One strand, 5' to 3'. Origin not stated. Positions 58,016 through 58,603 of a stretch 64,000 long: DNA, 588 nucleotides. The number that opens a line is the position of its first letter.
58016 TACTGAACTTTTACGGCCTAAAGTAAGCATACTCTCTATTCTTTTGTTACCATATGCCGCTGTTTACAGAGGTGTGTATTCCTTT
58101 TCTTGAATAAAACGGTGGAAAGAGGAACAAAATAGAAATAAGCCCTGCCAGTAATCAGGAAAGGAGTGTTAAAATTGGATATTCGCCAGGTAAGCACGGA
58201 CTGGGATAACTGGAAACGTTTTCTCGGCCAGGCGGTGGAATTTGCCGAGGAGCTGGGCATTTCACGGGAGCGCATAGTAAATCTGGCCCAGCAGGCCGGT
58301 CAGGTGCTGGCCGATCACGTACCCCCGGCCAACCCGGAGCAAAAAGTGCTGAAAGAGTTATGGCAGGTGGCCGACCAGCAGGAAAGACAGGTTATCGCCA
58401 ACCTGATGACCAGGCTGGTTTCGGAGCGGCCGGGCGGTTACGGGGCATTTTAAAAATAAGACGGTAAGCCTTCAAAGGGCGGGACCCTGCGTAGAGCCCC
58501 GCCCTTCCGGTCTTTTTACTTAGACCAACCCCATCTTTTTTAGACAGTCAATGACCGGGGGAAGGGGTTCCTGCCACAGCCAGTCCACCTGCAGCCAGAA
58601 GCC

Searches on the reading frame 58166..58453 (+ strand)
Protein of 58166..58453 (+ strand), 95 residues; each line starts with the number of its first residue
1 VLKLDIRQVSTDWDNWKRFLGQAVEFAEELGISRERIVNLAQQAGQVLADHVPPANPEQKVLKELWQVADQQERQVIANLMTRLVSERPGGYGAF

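Call 48: search_protein_families(library=pfam, proteins=[window:58166-58453:+], max_evalue=10)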
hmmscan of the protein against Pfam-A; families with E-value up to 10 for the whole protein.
window:58166-58453:+ (95 aa): 5 families
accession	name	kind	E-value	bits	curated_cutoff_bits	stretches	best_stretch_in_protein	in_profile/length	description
PF11588.13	DUF3243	-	1.2e-32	112.4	27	1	9-85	2-78/79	Protein of unknown function (DUF3243)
PF15943.11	YdaS_toxin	-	0.0076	16.5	30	1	20-54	8-42/65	Bacterial toxin YdaS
PF04545.22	Sigma70_r4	-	0.076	13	24.1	1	25-44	25-44/50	Sigma-70, region 4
PF04760.21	IF2_N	-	0.15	12.3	25.3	1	25-46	8-29/53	Translation initiation factor IF-2, N-terminal region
PF25361.1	AAA_lid_RFC1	-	0.27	11.2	34.9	1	59-82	21-44/59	RFC1-like, AAA+ ATPase lid domain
